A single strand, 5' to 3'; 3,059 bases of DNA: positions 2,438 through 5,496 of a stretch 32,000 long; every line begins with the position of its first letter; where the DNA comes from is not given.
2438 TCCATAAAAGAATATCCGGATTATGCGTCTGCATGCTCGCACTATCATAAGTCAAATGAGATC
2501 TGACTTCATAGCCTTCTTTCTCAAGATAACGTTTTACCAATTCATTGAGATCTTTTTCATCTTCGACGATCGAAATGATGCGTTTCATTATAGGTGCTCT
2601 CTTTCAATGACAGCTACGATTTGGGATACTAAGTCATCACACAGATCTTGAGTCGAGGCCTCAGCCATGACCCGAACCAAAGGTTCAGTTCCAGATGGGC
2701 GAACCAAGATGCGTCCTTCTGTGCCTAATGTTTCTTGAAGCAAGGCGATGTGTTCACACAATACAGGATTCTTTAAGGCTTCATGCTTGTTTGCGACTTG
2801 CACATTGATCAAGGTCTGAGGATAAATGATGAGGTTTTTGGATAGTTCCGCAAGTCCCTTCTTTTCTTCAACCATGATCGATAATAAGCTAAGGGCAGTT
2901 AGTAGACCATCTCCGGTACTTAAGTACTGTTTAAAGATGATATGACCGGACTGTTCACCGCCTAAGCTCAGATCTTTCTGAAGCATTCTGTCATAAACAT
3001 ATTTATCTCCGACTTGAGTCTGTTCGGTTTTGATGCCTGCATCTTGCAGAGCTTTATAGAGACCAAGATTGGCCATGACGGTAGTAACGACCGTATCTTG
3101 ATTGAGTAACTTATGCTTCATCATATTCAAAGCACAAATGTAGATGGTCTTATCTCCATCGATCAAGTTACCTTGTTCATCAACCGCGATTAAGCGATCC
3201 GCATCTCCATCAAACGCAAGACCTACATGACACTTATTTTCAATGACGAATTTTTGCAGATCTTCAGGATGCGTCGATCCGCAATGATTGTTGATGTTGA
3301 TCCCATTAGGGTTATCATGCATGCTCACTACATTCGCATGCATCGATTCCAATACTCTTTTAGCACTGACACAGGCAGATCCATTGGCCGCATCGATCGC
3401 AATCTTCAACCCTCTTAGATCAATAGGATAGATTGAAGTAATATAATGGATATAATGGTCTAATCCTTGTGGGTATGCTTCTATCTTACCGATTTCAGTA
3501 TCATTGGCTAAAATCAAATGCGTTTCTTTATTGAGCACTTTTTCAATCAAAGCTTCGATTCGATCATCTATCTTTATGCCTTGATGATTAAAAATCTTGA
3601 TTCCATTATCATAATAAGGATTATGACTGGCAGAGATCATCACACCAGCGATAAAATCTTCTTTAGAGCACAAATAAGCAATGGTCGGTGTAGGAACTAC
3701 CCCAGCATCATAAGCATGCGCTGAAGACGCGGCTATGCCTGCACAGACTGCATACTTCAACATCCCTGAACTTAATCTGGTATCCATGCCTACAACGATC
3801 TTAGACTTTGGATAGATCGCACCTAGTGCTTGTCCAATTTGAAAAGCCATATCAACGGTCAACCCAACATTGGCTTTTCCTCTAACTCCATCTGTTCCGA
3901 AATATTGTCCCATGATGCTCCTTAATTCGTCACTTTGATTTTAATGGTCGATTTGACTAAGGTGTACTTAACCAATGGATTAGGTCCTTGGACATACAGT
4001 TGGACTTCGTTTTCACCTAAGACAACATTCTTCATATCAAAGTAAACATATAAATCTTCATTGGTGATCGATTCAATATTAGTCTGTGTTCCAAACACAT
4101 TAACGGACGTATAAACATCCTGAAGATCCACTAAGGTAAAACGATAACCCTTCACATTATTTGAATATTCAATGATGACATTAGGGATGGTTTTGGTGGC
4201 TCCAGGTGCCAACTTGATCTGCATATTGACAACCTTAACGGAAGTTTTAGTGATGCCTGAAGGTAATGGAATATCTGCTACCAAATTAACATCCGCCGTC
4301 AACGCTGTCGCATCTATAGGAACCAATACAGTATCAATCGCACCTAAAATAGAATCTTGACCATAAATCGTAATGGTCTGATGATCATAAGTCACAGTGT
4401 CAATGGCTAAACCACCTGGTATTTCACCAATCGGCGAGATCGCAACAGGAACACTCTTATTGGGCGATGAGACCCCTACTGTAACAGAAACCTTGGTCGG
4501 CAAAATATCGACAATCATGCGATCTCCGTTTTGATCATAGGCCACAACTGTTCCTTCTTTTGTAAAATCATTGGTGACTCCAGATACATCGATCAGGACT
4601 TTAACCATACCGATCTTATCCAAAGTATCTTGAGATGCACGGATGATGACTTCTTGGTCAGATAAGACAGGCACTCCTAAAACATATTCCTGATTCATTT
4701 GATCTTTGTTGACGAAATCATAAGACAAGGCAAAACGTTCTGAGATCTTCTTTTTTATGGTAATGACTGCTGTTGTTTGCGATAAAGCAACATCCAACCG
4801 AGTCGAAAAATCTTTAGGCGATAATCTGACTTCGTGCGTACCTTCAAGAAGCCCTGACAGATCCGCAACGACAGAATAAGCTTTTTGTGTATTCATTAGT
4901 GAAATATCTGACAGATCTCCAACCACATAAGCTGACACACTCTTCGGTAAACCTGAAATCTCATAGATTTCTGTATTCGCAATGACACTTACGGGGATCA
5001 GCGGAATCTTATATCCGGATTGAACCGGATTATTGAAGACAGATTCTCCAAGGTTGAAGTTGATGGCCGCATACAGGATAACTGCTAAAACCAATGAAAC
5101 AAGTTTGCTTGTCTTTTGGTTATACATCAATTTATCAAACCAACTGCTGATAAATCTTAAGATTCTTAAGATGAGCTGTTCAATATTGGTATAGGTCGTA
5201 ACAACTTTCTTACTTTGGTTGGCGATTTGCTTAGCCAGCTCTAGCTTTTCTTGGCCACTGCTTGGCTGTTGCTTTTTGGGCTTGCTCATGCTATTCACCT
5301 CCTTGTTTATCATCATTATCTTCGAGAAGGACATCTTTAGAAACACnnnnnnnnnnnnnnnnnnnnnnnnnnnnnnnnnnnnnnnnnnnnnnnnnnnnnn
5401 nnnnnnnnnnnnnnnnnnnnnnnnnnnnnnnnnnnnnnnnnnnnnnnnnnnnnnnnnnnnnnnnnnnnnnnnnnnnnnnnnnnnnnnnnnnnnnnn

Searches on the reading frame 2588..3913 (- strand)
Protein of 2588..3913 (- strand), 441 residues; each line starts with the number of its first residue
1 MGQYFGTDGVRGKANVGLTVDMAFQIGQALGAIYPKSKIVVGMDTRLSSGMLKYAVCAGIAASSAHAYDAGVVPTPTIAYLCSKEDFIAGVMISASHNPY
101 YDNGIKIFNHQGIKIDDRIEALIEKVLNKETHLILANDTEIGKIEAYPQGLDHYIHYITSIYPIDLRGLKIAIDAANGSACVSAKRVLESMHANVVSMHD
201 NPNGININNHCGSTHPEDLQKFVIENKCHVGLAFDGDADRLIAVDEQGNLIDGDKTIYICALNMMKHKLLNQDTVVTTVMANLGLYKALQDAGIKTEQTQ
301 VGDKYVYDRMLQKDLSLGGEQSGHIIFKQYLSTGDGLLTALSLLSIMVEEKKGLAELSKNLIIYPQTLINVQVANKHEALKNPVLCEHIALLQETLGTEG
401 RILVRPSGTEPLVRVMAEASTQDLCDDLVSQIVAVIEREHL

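Call 25: search_protein_families(library=pfam, proteins=[window:2588-3913:-], max_evalue=0.001)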
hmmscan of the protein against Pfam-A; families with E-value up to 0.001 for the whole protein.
window:2588-3913:- (441 aa): 4 families
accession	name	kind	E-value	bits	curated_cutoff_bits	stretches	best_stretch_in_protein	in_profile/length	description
PF02878.22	PGM_PMM_I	-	1.4e-39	135.4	22.5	1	3-131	2-135/138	Phosphoglucomutase/phosphomannomutase, alpha/beta/alpha domain I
PF02880.22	PGM_PMM_III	-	2.2e-34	118.5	20.7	1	252-361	1-111/115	Phosphoglucomutase/phosphomannomutase, alpha/beta/alpha domain III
PF02879.22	PGM_PMM_II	-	2.4e-16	60.6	29.3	1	153-248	2-103/103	Phosphoglucomutase/phosphomannomutase, alpha/beta/alpha domain II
PF00408.26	PGM_PMM_IV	-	1.2e-15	57.8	23.1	1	368-434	1-67/68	Phosphoglucomutase/phosphomannomutase, C-terminal domain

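Call 69: list_cluster_members(proteins=[window:2591-3913:-, window:16078-17304:-, window:26554-27012:-, window:22535-23179:-, window:8973-10094:+, window:13928-14758:-, window:10530-11660:-, window:12334-13746:-, window:31231-31914:+, window:7594-8502:-])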
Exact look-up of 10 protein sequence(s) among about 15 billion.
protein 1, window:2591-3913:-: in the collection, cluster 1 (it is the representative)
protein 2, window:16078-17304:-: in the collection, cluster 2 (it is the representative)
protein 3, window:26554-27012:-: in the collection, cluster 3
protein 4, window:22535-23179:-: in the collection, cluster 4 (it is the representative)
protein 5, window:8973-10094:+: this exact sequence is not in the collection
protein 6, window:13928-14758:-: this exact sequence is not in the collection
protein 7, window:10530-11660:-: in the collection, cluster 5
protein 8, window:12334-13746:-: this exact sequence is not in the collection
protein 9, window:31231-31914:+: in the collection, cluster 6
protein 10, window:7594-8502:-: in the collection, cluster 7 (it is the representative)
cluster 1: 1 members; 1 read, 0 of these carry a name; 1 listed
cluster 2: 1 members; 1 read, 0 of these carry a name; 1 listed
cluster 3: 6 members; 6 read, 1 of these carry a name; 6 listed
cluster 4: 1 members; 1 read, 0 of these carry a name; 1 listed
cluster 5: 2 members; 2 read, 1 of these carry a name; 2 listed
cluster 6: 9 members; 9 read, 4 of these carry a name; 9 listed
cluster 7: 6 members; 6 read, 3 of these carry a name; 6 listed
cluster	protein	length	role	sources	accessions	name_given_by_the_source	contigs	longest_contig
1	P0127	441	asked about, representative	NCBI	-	-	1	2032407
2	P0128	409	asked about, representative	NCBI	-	-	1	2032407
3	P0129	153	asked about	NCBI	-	-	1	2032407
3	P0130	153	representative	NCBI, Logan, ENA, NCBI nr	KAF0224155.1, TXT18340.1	MAG: PTS system galactitol-specific IIA component [Erysipelotrichaceae bacterium] | MAG: PTS system galactitol-specific IIA [Erysipelotrichaceae bacterium]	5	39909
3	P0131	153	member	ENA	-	-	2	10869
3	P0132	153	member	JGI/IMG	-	-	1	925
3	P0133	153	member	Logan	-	-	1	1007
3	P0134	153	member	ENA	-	-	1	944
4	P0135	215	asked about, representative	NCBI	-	-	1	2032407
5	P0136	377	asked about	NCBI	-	-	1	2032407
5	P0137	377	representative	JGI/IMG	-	N-acetylglucosamine-6-phosphate deacetylase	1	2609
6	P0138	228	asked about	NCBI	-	-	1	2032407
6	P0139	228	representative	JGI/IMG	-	hypothetical protein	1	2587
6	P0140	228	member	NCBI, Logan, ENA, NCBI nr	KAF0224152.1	MAG: hypothetical protein FD179_1547 [Erysipelotrichaceae bacterium]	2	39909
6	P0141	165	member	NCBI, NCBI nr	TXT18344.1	MAG: hypothetical protein FD133_954 [Erysipelotrichaceae bacterium]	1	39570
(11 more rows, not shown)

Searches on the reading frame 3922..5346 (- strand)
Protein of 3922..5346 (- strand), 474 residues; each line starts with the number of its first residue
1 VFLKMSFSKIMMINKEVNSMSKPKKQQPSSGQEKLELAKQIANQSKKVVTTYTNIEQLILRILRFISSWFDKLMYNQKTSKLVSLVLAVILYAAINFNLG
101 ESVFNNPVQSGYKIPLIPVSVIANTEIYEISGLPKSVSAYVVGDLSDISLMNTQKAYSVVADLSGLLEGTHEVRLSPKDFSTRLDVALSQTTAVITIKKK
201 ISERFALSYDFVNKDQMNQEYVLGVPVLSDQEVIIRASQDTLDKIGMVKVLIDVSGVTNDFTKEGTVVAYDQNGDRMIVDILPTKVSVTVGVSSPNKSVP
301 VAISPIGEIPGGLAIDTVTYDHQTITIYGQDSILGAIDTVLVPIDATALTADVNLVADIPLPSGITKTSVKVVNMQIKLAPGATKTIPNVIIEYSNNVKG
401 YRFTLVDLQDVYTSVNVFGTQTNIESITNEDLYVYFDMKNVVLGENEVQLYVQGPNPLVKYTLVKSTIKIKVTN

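Call 25: search_protein_families(library=pfam, proteins=[window:3922-5346:-], max_evalue=0.001)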
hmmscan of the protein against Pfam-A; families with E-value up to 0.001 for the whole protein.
window:3922-5346:- (474 aa): 1 family
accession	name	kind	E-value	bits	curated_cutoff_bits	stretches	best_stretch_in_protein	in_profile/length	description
PF07949.17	YbbR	-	1.1e-20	74.1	22.3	2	299-377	1-81/81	YbbR-like protein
